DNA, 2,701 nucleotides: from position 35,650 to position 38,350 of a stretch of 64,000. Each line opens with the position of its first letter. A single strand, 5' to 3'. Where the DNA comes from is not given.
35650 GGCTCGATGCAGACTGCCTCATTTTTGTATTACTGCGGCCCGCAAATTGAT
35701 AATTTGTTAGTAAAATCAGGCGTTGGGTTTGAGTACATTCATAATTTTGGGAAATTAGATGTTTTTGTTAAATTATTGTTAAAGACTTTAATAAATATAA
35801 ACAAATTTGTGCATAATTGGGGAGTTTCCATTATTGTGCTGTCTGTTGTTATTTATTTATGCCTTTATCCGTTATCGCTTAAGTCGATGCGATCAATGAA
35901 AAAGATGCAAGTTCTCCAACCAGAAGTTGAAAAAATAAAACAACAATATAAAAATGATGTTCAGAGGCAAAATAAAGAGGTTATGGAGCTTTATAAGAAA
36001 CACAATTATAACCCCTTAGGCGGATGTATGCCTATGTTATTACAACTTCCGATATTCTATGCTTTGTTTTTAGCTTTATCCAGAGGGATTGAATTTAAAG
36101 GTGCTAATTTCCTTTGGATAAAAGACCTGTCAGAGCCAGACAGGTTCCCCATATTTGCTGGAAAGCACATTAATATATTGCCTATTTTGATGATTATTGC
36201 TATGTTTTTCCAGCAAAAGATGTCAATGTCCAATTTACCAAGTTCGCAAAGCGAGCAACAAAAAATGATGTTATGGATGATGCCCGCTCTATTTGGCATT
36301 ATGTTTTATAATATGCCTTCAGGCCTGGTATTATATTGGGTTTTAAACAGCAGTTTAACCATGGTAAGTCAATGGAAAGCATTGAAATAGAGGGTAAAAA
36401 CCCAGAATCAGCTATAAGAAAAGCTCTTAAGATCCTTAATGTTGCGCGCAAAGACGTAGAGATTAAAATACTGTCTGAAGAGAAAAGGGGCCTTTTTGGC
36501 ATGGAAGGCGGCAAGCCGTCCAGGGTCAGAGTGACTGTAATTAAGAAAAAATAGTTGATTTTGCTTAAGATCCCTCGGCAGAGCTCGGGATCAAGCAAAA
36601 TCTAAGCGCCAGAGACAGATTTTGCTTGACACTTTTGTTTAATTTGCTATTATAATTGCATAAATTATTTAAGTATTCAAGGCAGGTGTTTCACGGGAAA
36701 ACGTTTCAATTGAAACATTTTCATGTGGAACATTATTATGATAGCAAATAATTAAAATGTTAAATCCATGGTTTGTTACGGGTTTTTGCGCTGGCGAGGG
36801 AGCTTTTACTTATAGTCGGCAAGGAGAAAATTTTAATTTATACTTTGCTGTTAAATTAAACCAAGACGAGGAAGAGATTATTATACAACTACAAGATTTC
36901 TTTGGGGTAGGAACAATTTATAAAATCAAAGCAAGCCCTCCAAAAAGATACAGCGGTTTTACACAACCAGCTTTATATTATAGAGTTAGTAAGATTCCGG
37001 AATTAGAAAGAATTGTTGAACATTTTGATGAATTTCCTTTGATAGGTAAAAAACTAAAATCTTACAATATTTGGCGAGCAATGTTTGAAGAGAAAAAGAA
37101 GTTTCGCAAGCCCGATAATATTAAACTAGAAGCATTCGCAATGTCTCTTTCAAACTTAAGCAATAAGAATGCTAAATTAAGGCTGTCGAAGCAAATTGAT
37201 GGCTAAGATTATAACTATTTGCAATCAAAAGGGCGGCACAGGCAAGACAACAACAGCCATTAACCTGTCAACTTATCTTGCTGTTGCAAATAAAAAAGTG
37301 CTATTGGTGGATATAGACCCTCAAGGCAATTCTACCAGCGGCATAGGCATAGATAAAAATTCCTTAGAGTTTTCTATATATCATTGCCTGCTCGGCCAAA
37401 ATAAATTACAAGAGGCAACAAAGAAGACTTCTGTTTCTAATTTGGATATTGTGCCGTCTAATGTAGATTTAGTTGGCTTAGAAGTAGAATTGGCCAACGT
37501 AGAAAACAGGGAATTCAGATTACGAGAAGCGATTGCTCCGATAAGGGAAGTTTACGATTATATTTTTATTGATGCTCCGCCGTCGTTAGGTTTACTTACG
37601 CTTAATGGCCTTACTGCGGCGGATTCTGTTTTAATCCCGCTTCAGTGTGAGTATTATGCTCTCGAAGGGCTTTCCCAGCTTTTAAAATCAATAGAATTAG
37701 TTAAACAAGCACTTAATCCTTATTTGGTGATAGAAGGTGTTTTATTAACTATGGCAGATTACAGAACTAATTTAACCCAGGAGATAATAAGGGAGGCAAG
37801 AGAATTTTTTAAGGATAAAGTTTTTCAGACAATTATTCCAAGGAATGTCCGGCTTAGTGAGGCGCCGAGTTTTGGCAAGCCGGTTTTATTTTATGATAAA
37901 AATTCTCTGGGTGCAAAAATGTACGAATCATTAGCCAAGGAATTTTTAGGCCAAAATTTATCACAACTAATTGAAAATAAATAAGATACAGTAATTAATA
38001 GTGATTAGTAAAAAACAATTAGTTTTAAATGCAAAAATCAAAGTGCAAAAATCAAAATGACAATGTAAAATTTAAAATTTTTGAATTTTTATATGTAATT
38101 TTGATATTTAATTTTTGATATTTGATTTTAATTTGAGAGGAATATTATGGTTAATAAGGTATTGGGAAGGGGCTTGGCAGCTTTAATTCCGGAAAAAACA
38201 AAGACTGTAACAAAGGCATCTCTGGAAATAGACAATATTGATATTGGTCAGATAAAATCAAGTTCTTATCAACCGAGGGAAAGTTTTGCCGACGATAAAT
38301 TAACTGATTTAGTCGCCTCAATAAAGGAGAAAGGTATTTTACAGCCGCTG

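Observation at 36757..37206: Free-standing single-motif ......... endonuclease with its own promoter between jag-like and parA genes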

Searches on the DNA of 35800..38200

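Call 7: search_rna_families(source=window, start=35800, end=38200, threshold=evalue, max_evalue=10)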
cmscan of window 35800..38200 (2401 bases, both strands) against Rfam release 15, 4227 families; matches with E-value up to 10: 8.
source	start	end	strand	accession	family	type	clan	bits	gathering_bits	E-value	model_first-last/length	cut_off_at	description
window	36687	36732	+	RF03743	MIR7696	Gene; miRNA;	-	20.5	83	1.3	1-88/88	no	MIR7696 microRNA precursor family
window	36686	36732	+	RF03839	MIR2599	Gene; miRNA;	-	19.7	120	1.7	1-132/132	no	MIR2599 microRNA precursor family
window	36099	36125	-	RF01904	HOTAIR_1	Gene; lncRNA;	-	19.5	44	1.3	1-37/37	no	HOTAIR conserved region 1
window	35800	35968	-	RF02763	IsrM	Gene; sRNA;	-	18.8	376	0.017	1-172/329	3'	IsrM sRNA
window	36589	36630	-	RF01045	mir-544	Gene; miRNA;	-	18.3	66.5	4.9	20-61/84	no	mir-544 microRNA precursor family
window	36687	36732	-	RF03743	MIR7696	Gene; miRNA;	-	18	83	6.2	1-88/88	no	MIR7696 microRNA precursor family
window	36028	36103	+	RF00953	mir-1497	Gene; miRNA;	-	17.7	80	2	1-74/74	no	mir-1497 microRNA precursor family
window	36269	36347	+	RF02288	TtnuCD11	Gene; snRNA; snoRNA; CD-box;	-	14.6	70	4.1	1-74/74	no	Tetrahymena snoRNA TtnuCD11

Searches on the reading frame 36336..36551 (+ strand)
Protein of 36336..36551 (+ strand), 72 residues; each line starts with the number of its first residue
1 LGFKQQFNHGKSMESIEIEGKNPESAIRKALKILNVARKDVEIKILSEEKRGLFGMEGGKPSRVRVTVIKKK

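Call 3: search_protein_families(library=pfam, proteins=[window:36336-36551:+], max_evalue=1)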
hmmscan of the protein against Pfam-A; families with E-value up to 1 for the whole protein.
window:36336-36551:+ (72 aa): 4 families
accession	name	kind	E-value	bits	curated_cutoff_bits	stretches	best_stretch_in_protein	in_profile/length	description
PF14804.11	Jag_N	-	8.6e-17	61.7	25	1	18-68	1-50/50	Jag N-terminus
PF00164.32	Ribosom_S12_S23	-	0.0094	16.1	22.3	1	7-40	13-47/110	Ribosomal protein S12/S23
PF06988.16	NifT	-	0.16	12.2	22.6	1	36-56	17-37/64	NifT/FixU protein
PF15020.11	Beta-prop_CATSPERD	-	0.3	10.8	27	1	7-58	227-281/329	CATSPERD, beta-propeller domain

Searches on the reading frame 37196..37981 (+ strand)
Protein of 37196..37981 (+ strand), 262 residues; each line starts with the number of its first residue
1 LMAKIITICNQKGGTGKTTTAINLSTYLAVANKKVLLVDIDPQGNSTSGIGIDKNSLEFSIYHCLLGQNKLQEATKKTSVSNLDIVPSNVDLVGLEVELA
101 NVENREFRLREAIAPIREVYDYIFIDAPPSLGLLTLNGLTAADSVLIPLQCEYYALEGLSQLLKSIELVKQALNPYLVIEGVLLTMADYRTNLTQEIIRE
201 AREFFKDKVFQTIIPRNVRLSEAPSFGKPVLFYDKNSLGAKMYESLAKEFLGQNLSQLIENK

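Call 3: search_protein_families(library=pfam, proteins=[window:37196-37981:+], max_evalue=1)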
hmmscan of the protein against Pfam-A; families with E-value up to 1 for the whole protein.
window:37196-37981:+ (262 aa): 11 families
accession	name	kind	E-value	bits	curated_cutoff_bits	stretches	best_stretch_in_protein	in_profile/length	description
PF13614.12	AAA_31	-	7.7e-70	234.9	27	1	4-178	2-176/177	AAA domain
PF01656.29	CbiA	-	2.4e-28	99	25.4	1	6-230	1-125/125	CobQ/CobB/MinD/ParA nucleotide binding domain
PF09140.17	MipZ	-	1e-10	41.8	20.7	1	5-160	2-140/262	ATPase MipZ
PF10609.15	ParA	-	4.5e-09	36.5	27.1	1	3-48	3-48/246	NUBPL iron-transfer P-loop NTPase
PF00142.24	Fer4_NifH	-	1.9e-08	34.6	25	1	11-50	7-46/271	4Fe-4S iron sulfur cluster binding proteins, NifH/frxC family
PF06564.18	CBP_BcsQ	-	2.1e-07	31.2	21.3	1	4-248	2-231/234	Cellulose biosynthesis protein BcsQ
PF02374.21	ArsA_ATPase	-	2.8e-05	24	24.3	1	10-45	7-42/305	Anion-transporting ATPase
PF07015.17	VirC1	-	0.00013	21.8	24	1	4-41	2-39/231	VirC1 protein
PF16575.11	CLP1_P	-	0.022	15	26.6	1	14-45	4-35/188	mRNA cleavage and polyadenylation factor CLP1 P-loop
PF00448.28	SRP54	-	0.024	14.7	22.7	1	14-41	11-38/196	SRP54-type protein, GTPase domain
PF10274.15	ParcG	-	0.11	13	22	1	155-212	100-158/183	Parkin co-regulated protein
